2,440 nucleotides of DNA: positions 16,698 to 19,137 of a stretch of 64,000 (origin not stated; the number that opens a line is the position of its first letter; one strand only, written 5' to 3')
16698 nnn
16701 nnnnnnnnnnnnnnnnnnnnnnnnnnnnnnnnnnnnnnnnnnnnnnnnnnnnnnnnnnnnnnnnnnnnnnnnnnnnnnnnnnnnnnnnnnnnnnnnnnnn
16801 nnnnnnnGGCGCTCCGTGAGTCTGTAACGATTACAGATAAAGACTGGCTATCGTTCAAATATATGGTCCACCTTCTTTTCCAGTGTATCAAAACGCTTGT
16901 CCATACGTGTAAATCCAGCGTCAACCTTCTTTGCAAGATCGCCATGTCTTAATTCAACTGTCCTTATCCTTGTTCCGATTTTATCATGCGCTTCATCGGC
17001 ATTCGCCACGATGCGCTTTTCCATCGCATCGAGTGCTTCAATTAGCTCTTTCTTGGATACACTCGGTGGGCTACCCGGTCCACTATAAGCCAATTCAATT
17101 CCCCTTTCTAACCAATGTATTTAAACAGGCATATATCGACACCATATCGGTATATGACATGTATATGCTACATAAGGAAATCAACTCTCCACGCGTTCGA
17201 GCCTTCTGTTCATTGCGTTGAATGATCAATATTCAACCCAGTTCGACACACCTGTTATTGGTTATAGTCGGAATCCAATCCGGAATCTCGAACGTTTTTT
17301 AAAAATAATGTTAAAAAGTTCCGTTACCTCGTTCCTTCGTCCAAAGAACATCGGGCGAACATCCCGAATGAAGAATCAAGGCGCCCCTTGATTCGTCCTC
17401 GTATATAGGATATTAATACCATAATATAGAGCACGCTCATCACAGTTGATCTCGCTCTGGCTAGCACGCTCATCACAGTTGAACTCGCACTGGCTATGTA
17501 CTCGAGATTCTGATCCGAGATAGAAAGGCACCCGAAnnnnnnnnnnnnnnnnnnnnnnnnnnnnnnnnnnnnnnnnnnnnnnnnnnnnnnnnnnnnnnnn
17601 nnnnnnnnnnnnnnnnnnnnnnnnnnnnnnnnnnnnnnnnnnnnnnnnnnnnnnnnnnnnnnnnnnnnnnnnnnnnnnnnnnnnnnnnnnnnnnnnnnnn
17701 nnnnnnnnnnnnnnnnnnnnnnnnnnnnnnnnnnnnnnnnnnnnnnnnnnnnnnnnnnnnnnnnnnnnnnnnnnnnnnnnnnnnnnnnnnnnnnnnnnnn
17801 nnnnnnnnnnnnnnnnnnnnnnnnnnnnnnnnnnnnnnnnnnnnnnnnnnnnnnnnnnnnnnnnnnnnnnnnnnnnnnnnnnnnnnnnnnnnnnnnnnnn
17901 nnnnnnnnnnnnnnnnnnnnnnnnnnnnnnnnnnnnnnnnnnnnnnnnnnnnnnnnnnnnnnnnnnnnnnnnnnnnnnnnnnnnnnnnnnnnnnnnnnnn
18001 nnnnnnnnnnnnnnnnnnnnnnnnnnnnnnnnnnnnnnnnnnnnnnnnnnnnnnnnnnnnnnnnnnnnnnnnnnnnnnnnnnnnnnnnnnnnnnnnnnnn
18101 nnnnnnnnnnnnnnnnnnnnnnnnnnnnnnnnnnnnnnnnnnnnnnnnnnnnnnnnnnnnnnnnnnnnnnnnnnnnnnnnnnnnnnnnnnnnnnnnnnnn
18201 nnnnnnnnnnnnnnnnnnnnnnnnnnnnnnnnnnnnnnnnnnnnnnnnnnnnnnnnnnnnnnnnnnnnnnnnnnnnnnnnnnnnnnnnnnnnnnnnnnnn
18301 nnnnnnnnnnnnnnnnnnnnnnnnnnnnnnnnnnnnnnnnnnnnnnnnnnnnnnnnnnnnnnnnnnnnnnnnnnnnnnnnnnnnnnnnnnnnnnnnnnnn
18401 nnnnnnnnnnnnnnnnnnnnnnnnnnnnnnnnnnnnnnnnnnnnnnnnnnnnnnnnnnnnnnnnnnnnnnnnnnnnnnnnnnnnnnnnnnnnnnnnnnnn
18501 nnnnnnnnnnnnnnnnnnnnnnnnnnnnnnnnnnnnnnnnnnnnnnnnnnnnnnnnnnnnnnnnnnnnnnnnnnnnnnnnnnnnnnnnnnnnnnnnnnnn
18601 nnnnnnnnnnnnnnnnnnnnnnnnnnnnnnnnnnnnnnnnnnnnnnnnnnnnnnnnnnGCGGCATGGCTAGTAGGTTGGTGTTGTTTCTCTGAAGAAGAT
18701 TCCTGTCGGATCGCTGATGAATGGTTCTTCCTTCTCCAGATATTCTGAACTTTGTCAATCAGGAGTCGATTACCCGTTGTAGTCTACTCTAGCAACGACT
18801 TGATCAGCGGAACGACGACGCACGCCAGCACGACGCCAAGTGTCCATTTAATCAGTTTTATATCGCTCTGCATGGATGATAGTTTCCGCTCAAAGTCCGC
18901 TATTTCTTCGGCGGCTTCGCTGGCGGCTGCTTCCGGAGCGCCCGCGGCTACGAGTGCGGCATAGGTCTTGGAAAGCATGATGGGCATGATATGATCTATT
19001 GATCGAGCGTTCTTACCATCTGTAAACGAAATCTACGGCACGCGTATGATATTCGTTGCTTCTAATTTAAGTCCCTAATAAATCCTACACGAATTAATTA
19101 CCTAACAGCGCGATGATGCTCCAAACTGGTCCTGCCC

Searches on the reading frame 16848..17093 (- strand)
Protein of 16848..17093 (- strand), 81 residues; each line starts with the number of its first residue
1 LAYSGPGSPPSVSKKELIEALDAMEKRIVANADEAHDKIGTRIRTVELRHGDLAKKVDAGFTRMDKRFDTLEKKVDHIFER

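Call 5: search_protein_families(library=pfam, proteins=[window:16848-17093:-], max_evalue=10)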
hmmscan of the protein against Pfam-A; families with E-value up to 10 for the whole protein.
window:16848-17093:- (81 aa): 5 families
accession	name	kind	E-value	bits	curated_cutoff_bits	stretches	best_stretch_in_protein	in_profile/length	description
PF16526.10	CLZ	-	0.02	15.7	26.7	1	18-47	40-69/71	C-terminal leucine zipper domain of cyclic nucleotide-gated channels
PF04210.18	MtrG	-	0.022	15.1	27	2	60-77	11-28/64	Tetrahydromethanopterin S-methyltransferase, subunit G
PF06825.17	HSBP1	-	0.043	14.1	28.6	1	63-76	31-44/51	Heat shock factor binding protein 1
PF06667.17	PspB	-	0.045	14.3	25.6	1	13-47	27-61/73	Phage shock protein B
PF01442.23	Apolipoprotein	-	0.065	13.4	90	1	15-76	40-98/190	Apolipoprotein A1/A4/E domain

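Call 44: find_homologous_proteins(query=window:16848-17093:-, max_evalue=0.001)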
Query window:16848-17093:- (81 aa): 2 proteins with E <= 0.001 among 2 candidates.
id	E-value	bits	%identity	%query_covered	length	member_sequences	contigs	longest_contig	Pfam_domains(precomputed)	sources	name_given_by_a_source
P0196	2.1e-42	160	96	100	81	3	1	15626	-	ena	-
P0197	3.9e-40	152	88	96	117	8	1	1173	-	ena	-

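Call 67: search_protein_families(library=ncbifam, proteins=[window:16848-17093:-], max_evalue=1)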
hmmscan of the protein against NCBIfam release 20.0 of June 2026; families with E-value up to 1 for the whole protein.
window:16848-17093:- (81 aa): 3 families
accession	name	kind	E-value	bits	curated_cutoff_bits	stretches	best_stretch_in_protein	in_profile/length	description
TIGR01149.1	mtrG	equivalog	0.0016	18.4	50.65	0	59-78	12-31/70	tetrahydromethanopterin S-methyltransferase subunit MtrG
TIGR02976.1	phageshock_pspB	equivalog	0.0048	17.2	51.7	1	58-76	48-66/75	envelope stress response membrane protein PspB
NF006993.0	PRK09458.1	equivalog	0.14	12.6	90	0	13-47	28-62/75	envelope stress response membrane protein PspB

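Call 69: search_protein_families(library=phrogs, proteins=[window:16848-17093:-], max_evalue=0.1)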
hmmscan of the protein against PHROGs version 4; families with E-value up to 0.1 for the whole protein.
window:16848-17093:- (81 aa): 8 families
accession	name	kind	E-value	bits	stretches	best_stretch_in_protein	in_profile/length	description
phrog_6701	-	unknown function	9.1e-07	29.8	1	19-76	56-113/169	-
phrog_18138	-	unknown function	0.015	16.8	0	44-75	29-60/95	-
phrog_15851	-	unknown function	0.023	16.1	0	51-80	43-72/117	-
phrog_9414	-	unknown function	0.024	15.6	0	60-78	45-63/71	-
phrog_23214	-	unknown function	0.039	15.2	0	15-29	14-28/75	-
phrog_12015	-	unknown function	0.039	14.5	1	36-77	107-151/165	-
phrog_5553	-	unknown function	0.05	14.8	0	56-78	32-54/114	-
phrog_20262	-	unknown function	0.085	14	0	21-77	52-108/146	-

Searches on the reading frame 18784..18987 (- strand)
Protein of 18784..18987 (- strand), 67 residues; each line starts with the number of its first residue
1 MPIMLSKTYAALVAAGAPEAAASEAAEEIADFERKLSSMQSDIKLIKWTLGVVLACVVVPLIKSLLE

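Call 5: search_protein_families(library=pfam, proteins=[window:18784-18987:-], max_evalue=10)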
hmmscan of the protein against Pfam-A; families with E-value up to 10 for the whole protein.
window:18784-18987:- (67 aa): 2 families
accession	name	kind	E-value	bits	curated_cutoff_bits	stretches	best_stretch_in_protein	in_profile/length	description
PF10779.14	XhlA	-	0.057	14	34.7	1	20-58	25-63/67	Haemolysin XhlA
PF13675.11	PilJ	-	0.075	13.5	26.6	1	9-42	26-64/114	Type IV pili methyl-accepting chemotaxis transducer N-term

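Call 67: search_protein_families(library=ncbifam, proteins=[window:18784-18987:-], max_evalue=1)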
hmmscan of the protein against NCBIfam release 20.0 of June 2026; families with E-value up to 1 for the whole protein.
window:18784-18987:- (67 aa): 1 family
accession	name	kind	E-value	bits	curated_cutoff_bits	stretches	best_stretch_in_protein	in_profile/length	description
TIGR00855.1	L12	equivalog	0.0027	18.1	84.4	1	8-48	35-76/125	50S ribosomal protein L7/L12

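Call 69: search_protein_families(library=phrogs, proteins=[window:18784-18987:-], max_evalue=0.1)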
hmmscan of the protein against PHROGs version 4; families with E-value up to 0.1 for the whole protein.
window:18784-18987:- (67 aa): 1 family
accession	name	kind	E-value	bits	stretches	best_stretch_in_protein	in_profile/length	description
phrog_12602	-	unknown function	0.04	14.9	1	28-65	136-174/183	-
